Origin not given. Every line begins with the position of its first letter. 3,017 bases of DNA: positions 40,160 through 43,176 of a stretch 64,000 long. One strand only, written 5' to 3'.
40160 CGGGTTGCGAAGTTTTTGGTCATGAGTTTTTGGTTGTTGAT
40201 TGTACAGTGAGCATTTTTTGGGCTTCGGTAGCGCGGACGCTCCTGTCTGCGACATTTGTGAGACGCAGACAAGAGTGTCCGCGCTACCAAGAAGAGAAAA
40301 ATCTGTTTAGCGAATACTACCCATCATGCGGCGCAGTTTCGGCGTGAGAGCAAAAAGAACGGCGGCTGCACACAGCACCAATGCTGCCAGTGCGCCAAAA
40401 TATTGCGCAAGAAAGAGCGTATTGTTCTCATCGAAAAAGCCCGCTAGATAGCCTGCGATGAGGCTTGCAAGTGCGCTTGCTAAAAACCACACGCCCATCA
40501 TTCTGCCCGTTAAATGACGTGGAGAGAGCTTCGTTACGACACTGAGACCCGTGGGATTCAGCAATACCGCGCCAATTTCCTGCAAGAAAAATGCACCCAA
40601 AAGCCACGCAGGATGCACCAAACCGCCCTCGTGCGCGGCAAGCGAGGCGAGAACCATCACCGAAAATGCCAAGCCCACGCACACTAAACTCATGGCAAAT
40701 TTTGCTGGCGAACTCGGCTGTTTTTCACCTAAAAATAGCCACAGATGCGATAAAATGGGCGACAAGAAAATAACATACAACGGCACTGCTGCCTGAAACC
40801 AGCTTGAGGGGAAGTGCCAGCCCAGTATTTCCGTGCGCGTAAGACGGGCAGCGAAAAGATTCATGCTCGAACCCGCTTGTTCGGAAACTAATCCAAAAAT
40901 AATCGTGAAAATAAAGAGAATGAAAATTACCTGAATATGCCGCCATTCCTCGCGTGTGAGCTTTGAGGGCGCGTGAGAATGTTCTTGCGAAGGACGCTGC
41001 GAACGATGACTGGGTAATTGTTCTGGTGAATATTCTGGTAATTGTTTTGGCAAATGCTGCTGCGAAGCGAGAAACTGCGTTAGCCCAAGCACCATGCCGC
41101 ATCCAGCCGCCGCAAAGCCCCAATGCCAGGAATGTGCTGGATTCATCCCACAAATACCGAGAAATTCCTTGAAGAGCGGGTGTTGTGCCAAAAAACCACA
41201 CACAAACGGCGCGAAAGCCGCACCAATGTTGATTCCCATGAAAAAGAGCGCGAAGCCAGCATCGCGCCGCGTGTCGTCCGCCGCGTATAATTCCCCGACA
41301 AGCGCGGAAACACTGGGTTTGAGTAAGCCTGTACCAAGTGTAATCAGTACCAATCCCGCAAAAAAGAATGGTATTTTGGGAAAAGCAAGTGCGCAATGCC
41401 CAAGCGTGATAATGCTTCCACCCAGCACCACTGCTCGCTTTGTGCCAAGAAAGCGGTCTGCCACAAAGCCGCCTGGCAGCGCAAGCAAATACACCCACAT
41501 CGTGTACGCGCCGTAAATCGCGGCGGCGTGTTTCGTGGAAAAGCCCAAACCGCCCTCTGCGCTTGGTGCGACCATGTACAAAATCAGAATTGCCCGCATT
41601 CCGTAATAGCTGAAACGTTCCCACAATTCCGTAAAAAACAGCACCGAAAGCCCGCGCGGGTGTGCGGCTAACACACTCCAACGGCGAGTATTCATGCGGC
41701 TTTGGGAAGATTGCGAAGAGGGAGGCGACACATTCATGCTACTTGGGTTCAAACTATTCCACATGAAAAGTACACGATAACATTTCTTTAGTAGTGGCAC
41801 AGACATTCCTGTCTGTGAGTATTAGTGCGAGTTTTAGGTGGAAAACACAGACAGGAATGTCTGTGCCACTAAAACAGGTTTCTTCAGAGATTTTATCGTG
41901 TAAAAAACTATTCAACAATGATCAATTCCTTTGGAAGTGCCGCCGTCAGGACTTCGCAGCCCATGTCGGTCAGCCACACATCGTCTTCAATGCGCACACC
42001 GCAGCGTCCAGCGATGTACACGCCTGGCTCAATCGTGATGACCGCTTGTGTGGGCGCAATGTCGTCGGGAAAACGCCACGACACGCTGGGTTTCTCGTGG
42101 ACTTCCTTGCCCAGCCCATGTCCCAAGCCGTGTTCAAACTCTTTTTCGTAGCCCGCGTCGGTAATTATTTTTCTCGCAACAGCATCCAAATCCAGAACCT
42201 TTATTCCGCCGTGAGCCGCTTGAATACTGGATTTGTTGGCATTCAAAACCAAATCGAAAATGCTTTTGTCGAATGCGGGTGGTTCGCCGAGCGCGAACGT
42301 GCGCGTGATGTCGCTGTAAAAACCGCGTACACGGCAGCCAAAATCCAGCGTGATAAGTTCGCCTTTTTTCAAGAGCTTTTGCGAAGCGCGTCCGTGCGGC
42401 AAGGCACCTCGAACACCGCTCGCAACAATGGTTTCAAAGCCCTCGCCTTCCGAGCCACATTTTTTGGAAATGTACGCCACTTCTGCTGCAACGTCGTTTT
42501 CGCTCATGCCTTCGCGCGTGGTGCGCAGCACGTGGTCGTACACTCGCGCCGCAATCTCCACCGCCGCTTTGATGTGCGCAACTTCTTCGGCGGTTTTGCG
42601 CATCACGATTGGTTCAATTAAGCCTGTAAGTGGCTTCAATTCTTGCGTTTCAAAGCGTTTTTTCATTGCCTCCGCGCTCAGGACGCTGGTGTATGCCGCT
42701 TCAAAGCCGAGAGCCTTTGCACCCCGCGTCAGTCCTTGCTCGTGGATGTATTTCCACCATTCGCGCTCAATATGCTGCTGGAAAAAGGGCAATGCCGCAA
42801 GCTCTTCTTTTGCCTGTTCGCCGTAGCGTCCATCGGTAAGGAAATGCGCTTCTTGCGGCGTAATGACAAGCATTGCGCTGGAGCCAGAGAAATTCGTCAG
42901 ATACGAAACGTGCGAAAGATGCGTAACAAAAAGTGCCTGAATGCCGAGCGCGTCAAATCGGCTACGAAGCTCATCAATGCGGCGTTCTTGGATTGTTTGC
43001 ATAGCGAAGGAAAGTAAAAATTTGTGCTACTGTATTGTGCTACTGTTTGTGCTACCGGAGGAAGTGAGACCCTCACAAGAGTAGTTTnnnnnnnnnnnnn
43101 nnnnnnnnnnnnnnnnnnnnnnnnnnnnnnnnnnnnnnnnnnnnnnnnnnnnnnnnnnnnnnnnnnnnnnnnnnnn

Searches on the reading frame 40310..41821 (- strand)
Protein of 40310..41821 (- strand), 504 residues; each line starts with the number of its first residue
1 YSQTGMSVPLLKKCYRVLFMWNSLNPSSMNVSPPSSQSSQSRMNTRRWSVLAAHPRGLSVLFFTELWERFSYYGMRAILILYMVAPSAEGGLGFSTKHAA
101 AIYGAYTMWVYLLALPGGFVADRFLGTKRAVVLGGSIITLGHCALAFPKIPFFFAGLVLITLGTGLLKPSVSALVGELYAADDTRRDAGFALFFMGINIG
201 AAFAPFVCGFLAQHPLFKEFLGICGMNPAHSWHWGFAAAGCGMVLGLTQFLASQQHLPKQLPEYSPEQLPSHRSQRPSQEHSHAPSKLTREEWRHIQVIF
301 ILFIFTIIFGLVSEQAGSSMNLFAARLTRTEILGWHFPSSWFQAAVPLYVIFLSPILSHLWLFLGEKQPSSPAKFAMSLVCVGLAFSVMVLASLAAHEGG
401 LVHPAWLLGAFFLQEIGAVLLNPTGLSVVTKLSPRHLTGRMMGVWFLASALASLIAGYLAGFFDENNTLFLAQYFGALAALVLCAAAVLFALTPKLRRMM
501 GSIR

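Call 27: search_protein_families(library=pfam, proteins=[window:40310-41821:-], max_evalue=0.0001)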
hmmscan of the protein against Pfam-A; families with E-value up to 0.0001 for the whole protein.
window:40310-41821:- (504 aa): 3 families
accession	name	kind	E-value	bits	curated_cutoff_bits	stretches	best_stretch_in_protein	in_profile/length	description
PF00854.27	PTR2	-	1.6e-60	205.5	27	2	129-265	2-133/392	POT family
PF07690.21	MFS_1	-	2.5e-26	92.9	33.4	2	70-390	6-291/347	Major Facilitator Superfamily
PF05977.19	MFS_3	-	3.1e-07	29.7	27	1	95-211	43-162/524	Transmembrane secretion effector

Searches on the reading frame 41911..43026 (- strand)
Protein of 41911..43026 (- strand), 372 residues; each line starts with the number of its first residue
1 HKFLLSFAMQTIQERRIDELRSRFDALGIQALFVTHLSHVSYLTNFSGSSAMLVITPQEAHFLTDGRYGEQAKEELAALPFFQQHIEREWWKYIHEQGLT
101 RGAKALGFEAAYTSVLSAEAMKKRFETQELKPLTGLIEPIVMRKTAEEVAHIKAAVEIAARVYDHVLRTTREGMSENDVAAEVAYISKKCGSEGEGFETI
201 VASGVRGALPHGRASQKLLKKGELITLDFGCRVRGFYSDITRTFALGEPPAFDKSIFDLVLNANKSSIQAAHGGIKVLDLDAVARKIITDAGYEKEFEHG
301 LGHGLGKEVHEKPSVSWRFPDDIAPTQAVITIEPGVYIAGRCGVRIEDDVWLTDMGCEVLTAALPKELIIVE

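Call 27: search_protein_families(library=pfam, proteins=[window:41911-43026:-], max_evalue=0.0001)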
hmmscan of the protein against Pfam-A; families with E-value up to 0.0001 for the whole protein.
window:41911-43026:- (372 aa): 2 families
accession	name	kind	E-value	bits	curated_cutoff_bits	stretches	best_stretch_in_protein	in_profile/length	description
PF00557.29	Peptidase_M24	-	9.3e-59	199.1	23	1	151-354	2-208/208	Metallopeptidase family M24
PF01321.24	Creatinase_N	-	4.8e-20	72.8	22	1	16-138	1-123/128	Creatinase/Prolidase N-terminal domain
